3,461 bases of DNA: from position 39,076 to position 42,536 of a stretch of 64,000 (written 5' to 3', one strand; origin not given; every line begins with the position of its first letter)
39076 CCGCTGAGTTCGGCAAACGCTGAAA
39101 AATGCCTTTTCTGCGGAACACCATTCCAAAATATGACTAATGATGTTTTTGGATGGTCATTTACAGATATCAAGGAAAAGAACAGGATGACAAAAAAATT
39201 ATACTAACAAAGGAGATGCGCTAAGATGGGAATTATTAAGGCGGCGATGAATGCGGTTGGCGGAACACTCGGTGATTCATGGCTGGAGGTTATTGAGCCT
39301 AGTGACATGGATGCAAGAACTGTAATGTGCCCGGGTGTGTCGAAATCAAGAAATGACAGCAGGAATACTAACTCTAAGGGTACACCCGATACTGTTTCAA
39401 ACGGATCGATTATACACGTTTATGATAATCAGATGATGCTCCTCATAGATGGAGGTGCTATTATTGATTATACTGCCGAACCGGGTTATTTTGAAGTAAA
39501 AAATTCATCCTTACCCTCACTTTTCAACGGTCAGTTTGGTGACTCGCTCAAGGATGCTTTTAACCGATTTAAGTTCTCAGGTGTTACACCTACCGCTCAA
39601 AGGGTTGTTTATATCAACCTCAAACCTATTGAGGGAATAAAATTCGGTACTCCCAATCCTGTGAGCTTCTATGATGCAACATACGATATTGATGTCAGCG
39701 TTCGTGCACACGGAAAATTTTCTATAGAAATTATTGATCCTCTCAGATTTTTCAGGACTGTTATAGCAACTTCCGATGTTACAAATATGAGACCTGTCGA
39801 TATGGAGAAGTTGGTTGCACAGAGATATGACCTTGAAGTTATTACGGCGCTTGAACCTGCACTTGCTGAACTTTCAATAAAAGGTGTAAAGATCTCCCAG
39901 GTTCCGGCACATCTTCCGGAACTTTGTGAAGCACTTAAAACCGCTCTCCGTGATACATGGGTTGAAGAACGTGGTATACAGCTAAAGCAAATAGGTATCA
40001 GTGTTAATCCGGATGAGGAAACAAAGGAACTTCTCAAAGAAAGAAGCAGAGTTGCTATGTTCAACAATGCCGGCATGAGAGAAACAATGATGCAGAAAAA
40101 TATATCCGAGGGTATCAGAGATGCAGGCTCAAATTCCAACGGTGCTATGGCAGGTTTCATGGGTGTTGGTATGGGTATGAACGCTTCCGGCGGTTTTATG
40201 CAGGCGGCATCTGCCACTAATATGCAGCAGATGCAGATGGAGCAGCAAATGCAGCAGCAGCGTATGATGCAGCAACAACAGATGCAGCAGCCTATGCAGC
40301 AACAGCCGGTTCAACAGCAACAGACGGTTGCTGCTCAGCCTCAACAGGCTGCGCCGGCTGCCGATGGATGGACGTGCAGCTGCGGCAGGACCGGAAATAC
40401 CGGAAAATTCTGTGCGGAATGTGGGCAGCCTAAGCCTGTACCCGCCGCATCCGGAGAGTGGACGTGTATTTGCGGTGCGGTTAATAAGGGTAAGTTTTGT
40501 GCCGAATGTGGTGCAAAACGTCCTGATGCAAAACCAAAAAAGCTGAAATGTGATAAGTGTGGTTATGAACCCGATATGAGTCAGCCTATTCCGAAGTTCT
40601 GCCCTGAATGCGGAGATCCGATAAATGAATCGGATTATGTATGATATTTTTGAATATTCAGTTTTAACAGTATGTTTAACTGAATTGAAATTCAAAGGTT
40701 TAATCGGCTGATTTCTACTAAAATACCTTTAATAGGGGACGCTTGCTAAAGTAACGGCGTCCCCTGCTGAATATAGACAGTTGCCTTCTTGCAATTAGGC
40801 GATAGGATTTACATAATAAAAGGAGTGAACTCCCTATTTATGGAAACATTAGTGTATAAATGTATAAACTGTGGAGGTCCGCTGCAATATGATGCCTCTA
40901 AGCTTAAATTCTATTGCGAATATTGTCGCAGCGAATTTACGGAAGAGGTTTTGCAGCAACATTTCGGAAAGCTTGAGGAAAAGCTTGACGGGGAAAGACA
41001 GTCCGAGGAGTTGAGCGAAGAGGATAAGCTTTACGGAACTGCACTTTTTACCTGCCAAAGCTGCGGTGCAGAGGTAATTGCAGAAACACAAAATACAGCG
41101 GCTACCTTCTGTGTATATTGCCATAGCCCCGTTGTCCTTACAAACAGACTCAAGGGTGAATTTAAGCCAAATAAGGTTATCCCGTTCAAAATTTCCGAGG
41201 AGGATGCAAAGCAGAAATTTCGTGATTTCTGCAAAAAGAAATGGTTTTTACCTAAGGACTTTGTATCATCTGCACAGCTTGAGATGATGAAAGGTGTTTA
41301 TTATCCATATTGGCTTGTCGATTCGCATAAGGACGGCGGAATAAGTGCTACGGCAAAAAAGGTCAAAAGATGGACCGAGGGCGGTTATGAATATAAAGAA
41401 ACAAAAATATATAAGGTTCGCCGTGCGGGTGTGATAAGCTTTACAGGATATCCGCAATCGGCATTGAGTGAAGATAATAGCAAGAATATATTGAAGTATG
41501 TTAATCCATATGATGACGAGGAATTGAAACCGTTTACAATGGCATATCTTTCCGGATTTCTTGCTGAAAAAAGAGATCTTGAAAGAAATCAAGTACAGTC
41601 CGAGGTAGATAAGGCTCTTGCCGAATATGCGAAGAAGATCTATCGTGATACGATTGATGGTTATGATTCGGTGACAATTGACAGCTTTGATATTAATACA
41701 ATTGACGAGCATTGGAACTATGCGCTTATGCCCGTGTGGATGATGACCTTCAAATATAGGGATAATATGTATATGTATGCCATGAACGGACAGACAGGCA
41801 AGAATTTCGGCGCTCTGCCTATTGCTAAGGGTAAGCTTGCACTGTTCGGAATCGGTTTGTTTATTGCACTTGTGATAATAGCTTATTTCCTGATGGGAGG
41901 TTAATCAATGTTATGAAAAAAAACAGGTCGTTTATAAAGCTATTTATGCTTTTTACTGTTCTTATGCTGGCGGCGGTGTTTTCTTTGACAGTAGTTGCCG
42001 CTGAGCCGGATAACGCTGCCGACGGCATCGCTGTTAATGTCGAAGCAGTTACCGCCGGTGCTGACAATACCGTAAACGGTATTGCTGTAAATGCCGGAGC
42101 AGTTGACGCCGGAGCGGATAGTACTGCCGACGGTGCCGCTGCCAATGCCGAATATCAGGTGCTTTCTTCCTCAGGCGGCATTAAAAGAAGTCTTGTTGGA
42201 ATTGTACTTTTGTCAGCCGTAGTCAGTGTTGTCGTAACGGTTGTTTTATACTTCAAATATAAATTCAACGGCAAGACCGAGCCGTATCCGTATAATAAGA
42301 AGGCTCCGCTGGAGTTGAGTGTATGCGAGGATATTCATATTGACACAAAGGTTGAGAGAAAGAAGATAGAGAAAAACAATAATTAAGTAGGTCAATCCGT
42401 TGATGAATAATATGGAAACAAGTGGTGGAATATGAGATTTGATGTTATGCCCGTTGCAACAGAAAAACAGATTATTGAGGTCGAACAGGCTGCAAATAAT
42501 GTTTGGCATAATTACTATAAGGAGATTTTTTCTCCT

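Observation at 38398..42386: Zinc-ribbon-rich SPFH membrane cluster (Tim44-like-ZnR, YdjI-like SPFH-3xZnR, YdjG-like 2xZnR-TM, repeat protein) without pspA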

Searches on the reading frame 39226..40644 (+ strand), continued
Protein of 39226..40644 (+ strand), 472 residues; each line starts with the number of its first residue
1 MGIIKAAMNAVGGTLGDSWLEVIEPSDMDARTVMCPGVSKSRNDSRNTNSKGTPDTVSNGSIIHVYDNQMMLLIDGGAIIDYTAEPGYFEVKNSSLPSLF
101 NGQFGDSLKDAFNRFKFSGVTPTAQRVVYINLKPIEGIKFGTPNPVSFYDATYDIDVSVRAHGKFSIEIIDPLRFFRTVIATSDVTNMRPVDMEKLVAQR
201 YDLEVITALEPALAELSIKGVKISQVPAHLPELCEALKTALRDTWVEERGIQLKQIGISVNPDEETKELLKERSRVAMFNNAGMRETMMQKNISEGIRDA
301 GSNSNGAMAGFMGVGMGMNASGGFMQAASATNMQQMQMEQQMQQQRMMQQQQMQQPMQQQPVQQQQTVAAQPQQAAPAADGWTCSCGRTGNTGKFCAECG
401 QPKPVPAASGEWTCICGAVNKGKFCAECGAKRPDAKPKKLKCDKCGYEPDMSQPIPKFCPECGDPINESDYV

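Call 84: search_dna_similar(query=window:39226-40644:+, collection=phages, mode=protein, max_rows=10)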
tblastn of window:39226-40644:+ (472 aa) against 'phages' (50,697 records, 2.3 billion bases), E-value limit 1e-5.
Records with a match: 9; places in all: 11; records where one place covers at least 80% of the query: 7.
Best place of each record, by identity: <60% 9.
By first word of the organism name: Bacteriophage 6; Listeria 2; Enterococcus 1.
By host as written in the record: - 6; Listeria monocytogenes 2; Enterococcus faecalis 1.
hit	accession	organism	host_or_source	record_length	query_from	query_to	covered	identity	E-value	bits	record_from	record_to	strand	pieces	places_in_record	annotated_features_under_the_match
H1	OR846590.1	Enterococcus phage Efs 1-1-1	Enterococcus faecalis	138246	1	466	99%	41.8%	4e-94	317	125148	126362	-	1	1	record has no annotation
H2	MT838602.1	Bacteriophage sp.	human fecal samples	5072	1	447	95%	42.9%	2e-100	335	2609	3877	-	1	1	record has no annotation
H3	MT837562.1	Bacteriophage sp.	human fecal samples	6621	1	463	82%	49.2%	2e-88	382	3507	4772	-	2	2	record has no annotation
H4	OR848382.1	Listeria phage LM 4-14-1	Listeria monocytogenes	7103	1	466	99%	39.3%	3e-91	309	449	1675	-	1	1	record has no annotation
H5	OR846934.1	Listeria phage LM 4-11-1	Listeria monocytogenes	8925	1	466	99%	39.3%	3e-91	309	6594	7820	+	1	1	record has no annotation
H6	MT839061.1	Bacteriophage sp.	human fecal samples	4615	1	465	82%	42.5%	2e-67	307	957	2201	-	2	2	record has no annotation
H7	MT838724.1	Bacteriophage sp.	human fecal samples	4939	1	472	84%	38.3%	2e-48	284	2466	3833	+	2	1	record has no annotation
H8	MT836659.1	Bacteriophage sp.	human fecal samples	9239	1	278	59%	30.2%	2e-30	130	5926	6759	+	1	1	record has no annotation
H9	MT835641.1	Bacteriophage sp.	human fecal samples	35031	1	298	63%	25.9%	2e-24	113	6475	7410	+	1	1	record has no annotation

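Call 85: get_annotated_region(hit=H5, flank=6000)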
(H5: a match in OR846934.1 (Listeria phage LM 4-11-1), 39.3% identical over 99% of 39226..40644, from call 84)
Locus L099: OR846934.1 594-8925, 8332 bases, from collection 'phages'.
description: UNVERIFIED_ORG: Listeria phage LM 4-11-1 clone NODE_219_length_8925_cov_4.983838 genomic sequence.
organism: Listeria phage LM 4-11-1 (NCBI taxid 3113835)
taxonomy: Viruses
host: Listeria monocytogenes; source: wastewater; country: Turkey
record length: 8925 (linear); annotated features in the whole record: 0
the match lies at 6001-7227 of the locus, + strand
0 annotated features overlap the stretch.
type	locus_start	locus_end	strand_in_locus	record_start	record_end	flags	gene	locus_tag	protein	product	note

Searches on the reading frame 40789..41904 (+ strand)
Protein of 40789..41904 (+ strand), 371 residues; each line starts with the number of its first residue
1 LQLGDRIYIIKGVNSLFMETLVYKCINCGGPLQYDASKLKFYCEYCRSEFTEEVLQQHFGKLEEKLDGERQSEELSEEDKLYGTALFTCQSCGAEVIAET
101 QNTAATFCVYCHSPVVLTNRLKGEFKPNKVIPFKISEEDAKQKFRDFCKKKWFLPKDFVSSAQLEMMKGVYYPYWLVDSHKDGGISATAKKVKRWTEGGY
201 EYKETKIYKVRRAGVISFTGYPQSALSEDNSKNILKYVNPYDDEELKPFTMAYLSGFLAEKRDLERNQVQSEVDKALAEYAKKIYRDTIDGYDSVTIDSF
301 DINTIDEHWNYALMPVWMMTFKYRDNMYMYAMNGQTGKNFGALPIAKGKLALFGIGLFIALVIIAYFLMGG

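Call 3: search_protein_families(library=pfam, proteins=[window:40789-41904:+], max_evalue=0.1)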
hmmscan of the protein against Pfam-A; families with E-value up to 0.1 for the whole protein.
window:40789-41904:+ (371 aa): 9 families
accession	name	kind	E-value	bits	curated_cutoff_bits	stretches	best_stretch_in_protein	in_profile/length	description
PF15135.11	UPF0515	-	0.0012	18.8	29.8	1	38-145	108-201/271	Uncharacterised protein UPF0515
PF25165.1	DUF7828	-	0.0075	16.4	25.7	0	99-123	21-45/87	Domain of unknown function (DUF7828)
PF24445.1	DUF7564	-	0.012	16.4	32.2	0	23-54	6-37/76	Family of unknown function (DUF7564)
PF06221.18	zf-C2HC5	-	0.026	14.9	25.8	0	88-118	19-47/54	Putative zinc finger motif, C2HC5-type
PF07191.17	Zn_ribbon_6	-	0.034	14.6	25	0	88-116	2-27/67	Double zinc ribbon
PF08271.17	Zn_Ribbon_TF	-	0.047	13.7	29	0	23-46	1-25/43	TFIIB zinc-binding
PF10080.14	FtrD-like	-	0.048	14.2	26.3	0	19-58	31-69/101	Membrane iron-sulfur containing protein FtrD-like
PF12773.13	DZR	-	0.054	14.1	27.3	0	25-111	1-44/45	Double zinc ribbon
PF23145.1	Zf_2nd_IFT121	-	0.055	13.6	25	0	85-115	15-44/45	IFT121, second zinc finger domain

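Call 4: search_protein_families(library=ncbifam, proteins=[window:40789-41904:+], max_evalue=0.1)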
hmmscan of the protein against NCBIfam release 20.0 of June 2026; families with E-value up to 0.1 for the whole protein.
window:40789-41904:+ (371 aa): 3 families
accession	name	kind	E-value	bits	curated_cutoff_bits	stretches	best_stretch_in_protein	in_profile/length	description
NF001607.0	PRK00398.1-4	equivalog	3e-06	26.8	89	2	84-118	7-41/53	DNA-directed RNA polymerase subunit P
TIGR00100.1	hypA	equivalog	0.045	13.8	88.1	0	17-56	47-86/116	hydrogenase maturation nickel metallochaperone HypA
NF011481.0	PRK14890.1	equivalog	0.09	12.8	61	0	21-48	8-35/61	putative Zn-ribbon RNA-binding protein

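Call 17: find_homologous_proteins(query=window:40840-41904:+)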
Query window:40840-41904:+ (354 aa): 4131 proteins with E <= 0.001 among 5974 candidates; the best 120 are listed.
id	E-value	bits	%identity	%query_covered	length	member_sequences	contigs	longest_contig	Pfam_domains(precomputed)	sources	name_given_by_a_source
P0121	6.0e-222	754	90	100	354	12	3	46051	-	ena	-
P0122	5.7e-211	718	85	100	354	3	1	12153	-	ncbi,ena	-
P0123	1.8e-183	627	73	100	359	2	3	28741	-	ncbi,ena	-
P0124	3.5e-180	617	74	100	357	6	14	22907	-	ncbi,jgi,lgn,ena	-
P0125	3.4e-177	607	71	100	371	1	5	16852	-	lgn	-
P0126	6.8e-177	606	72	100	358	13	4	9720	-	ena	-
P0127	2.3e-166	571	68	100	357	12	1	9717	-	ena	-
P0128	2.1e-165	568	67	100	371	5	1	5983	-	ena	-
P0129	8.3e-164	563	69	100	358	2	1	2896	-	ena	-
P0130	8.1e-160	550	66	100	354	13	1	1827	-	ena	-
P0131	1.7e-159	549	66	97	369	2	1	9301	-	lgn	-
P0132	1.9e-155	535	66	100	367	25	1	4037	-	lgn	-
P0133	2.9e-154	531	65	100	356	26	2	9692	-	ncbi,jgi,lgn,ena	-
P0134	5.6e-154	530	63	99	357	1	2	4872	-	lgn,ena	-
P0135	3.0e-153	528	66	100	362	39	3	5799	-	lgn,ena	-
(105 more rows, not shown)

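Call 27: search_protein_representatives(protein=window:40840-41904:+)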
Query: 354 residues. Proteins with E-value up to 0.001 (for the whole library): 6284; up to 1e-10: 3788; up to 1e-30: 1158. The best 150 are listed.
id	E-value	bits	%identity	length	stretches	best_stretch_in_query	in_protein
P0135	9.6e-154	527.9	68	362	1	1-351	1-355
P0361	6.1e-92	324.7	44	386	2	1-220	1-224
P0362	9.5e-89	314.2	43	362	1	1-354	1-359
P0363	4.2e-88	312.1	42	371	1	3-354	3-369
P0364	8.4e-86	304.5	41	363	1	1-347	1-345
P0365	9.0e-86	304.4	43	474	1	5-350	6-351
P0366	8.2e-85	301.2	42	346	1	1-345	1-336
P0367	2.1e-84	299.9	42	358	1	1-354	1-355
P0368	6.2e-84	298.3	43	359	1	4-353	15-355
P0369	9.5e-83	294.4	41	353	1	3-349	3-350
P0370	1.7e-82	293.6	42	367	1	2-354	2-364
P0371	4.5e-82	292.2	42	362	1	3-354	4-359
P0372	1.2e-81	290.8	41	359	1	3-339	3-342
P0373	1.3e-81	290.7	41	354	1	1-352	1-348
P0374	5.1e-81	288.7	40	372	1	2-354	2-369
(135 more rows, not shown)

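Call 33: find_related_loci(query=A2, collection=genome_contigs, flank=8000)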
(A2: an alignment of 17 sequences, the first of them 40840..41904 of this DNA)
Query A2 (354 aa) in genome_contigs; peptide patterns used: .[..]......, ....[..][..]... (x = any residue, [..] = any of these).
600 stretches matched a pattern (row limit reached: there are more); 593 encode a relative of the query (tblastn E <= 1e-3); the best 80 are kept; 80 distinct loci.
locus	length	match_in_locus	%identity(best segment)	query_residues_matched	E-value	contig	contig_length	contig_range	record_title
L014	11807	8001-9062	73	1-354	6e-178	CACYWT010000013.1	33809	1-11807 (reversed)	MAG: uncultured Ruminococcus sp. isolate RUG12347 genome assembly, contig: RUG12347_asm_13, whole genome shotgun sequenc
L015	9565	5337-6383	66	1-348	2e-158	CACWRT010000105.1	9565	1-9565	MAG: uncultured Ruminococcus sp. isolate RUG10851 genome assembly, contig: RUG10851_asm_105, whole genome shotgun sequen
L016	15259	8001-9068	62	1-352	1e-147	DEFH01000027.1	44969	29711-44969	MAG TPA_asm: Ruminococcaceae bacterium UBA2857 UBA2857_contig_3198, whole genome shotgun sequence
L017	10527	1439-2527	42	1-354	2e-98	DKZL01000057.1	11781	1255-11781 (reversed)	MAG TPA_asm: Ruminococcaceae bacterium UBA7075 UBA7075_contig_1262, whole genome shotgun sequence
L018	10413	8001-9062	43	1-348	1e-97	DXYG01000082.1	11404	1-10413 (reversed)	MAG TPA_asm: Clostridiales bacterium isolate HRGM_Genome_3867 HRGM_Genome_3867_82, whole genome shotgun sequence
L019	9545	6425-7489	43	1-354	1e-97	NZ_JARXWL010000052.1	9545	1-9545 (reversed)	Enterococcus sp. PF1-24 Ga0505171_52, whole genome shotgun sequence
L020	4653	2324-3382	43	1-349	1e-94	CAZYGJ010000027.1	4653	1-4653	MAG TPA_asm: uncultured Ruminococcus sp. isolate SRP313737_co1_197 genome assembly, contig: NODE_24800_length_4653_cov_8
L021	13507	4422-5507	42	1-344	6e-94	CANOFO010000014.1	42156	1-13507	MAG TPA_asm: uncultured Lachnospiraceae bacterium isolate SRR13921779_bin.8_metawrap_v1.3_MAG genome assembly, contig: N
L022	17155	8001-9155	41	2-354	9e-93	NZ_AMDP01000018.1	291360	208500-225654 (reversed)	Enterococcus sp. 5H Contig00018, whole genome shotgun sequence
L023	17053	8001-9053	40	1-349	9e-93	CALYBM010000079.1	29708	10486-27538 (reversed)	MAG: uncultured Ruminococcus sp. isolate E07__bin181 genome assembly, contig: E07__k127_3478634, whole genome shotgun se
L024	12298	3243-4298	41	1-354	1e-91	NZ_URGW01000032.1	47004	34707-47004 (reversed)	Uncultured Clostridium sp. isolate UMGS990, whole genome shotgun sequence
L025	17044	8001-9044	42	1-352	1e-91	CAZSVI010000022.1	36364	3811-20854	MAG TPA_asm: uncultured Oscillospiraceae bacterium isolate SRP241326_co3_320 genome assembly, contig: NODE_1718_length_3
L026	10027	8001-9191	39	1-351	3e-91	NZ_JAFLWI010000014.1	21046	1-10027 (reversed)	Candidatus Enterococcus courvalinii strain MSG2901 scaffold1.14, whole genome shotgun sequence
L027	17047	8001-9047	41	1-354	5e-91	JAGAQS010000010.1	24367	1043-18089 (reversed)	MAG: Ruminococcus sp. isolate RGIG8687 Water_deer_Colon-2__c8980, whole genome shotgun sequence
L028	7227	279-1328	40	1-353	6e-91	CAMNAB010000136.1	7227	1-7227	MAG: uncultured Ruminococcus sp. isolate SRR873597_bin.101_metaWRAP_v1.3_MAG genome assembly, contig: NODE.30068_length_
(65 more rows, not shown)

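Call 47: search_protein_families(library=padloc, proteins=[window:40840-41904:+], max_evalue=0.01)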
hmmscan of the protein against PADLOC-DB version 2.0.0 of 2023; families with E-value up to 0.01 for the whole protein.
window:40840-41904:+ (354 aa): 3 families
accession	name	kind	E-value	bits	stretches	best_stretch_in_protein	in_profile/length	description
PDLC05059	PDC-S64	-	0.00015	18.9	1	7-124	201-317/339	-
PDLC00916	Cas10a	-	0.00025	18.1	1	35-148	358-468/650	"CRISPR-associated protein Cas10/Csm1, subtype III-A/MTUBE"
PDLC01735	TniQ_V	-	0.0025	15.7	0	4-39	145-180/184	TniQ_0_V-K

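Call 69: predict_structure(alignment_id=A4)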
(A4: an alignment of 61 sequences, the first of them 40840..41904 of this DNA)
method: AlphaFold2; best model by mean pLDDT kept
length: 354 residues; sequences in the alignment: 61
mean_pLDDT: 90.7   pTM: 0.83
mean pLDDT of the five models: 90.7, 88.8, 87.4, 87.3, 85.1
residues with pLDDT >= 90: 231; 70-90: 117; 50-70: 6; < 50: 0
segments of 3 or more residues with pLDDT < 50: none
pLDDT, mean of each block of 10 residues (from residue 1): 86 91 93 93 82 73 82 86 85 85 85 96 95 91 84 95 98 96 95 97 93 77 92 89 92 95 97 96 97 96 90 94 90 94 96 78
secondary structure, 60 per line:
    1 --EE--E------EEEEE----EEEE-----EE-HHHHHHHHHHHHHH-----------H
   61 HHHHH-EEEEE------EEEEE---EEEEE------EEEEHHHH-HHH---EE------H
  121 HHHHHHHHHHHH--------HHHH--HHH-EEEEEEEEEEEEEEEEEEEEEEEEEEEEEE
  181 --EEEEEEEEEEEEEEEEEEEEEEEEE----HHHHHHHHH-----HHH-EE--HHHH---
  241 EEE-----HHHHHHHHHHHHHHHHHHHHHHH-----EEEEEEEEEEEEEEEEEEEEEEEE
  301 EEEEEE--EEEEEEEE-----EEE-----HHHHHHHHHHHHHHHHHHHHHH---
elements in order: E14-18 E23-26 H35-48 H60-65 E67-71 E78-82 E86-90 E97-100 H101-104 H120-132 H141-144 E151-180 E183-207 H212-220 H234-237 E241-243 H249-271 E277-306 E309-316 E322-324 H330-351

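Call 74: fold_search(model_id=the predicted structure, library=pdb)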
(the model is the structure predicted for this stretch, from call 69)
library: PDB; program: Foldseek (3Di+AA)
matches with E <= 10: 375; with E <= 0.001: 0
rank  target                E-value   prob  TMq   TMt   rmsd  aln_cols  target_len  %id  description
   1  5cl2_B                1.4e-01  0.06  0.07  0.10  24.4       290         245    7  Crystal structure of Spo0M, sporulation control protein, from Bacillus subtilis. (released 2015-12-16)
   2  4niy_G                1.8e-01  0.07  0.06  0.13  22.3       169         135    9  Crystal structure of trypsiligase (K60E/N143H/Y151H/D189K trypsin) complexed to YRH-ecotin (M84Y/M85R/A86H ecotin) (released 2014-02-19)
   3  9lh7_A                1.9e-01  0.03  0.08  0.05  18.9       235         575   10  Pore-like heptameric T201A Vibrio cholerae cytolysin mutant (released 2025-10-01)
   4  8c27_A                2.1e-01  0.12  0.09  0.17  16.7       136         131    8  Domain 3 of Group B Streptococcus pilus protein as scaffold for the display of foreign epitopes (released 2024-01-10)
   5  4gei                  2.2e-01  0.06  0.06  0.12  18.3       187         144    8  N-terminal domain of VDUP-1 (released 2013-02-27)
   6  4niy_H                2.8e-01  0.06  0.06  0.14  22.3       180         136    9  Crystal structure of trypsiligase (K60E/N143H/Y151H/D189K trypsin) complexed to YRH-ecotin (M84Y/M85R/A86H ecotin) (released 2014-02-19)
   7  4gej_H                3.0e-01  0.07  0.06  0.15  17.7       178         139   10  N-terminal domain of VDUP-1 (released 2013-02-27)
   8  7ah9_5B               3.0e-01  0.03  0.09  0.07  24.4       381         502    8  Substrate-engaged type 3 secretion system needle complex from Salmonella enterica typhimurium - SpaR state 1 (released 2021-03-17)
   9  3qtd_A                3.0e-01  0.02  0.07  0.06  27.0       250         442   12  Crystal structure of putative modulator of gyrase (PmbA) from Pseudomonas aeruginosa PAO1 (released 2011-03-30)
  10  1slw_A                3.2e-01  0.09  0.07  0.17  22.5       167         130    8  RAT ANIONIC N143H, E151H TRYPSIN COMPLEXED TO A86H ECOTIN; NICKEL-BOUND (released 1996-07-11)
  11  2y6t_G                3.2e-01  0.06  0.07  0.15  22.6       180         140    7  Molecular Recognition of Chymotrypsin by the Serine Protease Inhibitor Ecotin from Yersinia pestis (released 2011-04-20)
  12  5cl2_A                3.2e-01  0.05  0.07  0.10  20.4       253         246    5  Crystal structure of Spo0M, sporulation control protein, from Bacillus subtilis. (released 2015-12-16)
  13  4niy_F                3.5e-01  0.06  0.07  0.14  21.3       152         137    9  Crystal structure of trypsiligase (K60E/N143H/Y151H/D189K trypsin) complexed to YRH-ecotin (M84Y/M85R/A86H ecotin) (released 2014-02-19)
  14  1xxf_C                3.7e-01  0.07  0.09  0.17  22.9       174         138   11  Crystal Structure of the FXIa Catalytic Domain in Complex with Ecotin Mutant (EcotinP) (released 2004-11-16)
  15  4iw4_D                3.7e-01  0.05  0.07  0.14  22.3       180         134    8  Crystal structure of the serine protease domain of MASP-3 in complex with ecotin (released 2013-06-19)
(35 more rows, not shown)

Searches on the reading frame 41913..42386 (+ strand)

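Call 3: search_protein_families(library=pfam, proteins=[window:41913-42386:+], max_evalue=0.1)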
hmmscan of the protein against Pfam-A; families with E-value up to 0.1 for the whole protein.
window:41913-42386:+ (157 aa): 1 family
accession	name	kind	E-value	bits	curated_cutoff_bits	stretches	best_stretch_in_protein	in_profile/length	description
PF01594.21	AI-2E_transport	-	0.022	14.4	34.3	1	3-114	46-159/327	AI-2E family transporter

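Call 4: search_protein_families(library=ncbifam, proteins=[window:41913-42386:+], max_evalue=0.1)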
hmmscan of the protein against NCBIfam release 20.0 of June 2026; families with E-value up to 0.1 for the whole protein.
window:41913-42386:+ (157 aa): 1 family
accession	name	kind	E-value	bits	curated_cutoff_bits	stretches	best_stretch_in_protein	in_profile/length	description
NF053819.1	EF0750_LPXTG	subfamily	0.036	14.6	47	0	1-34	1-31/105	EF2685/EF0750 family sortase-dependent surface protein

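Call 47: search_protein_families(library=padloc, proteins=[window:41913-42386:+], max_evalue=0.01)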
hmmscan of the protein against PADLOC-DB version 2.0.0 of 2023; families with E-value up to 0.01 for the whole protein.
window:41913-42386:+ (157 aa): 0 families
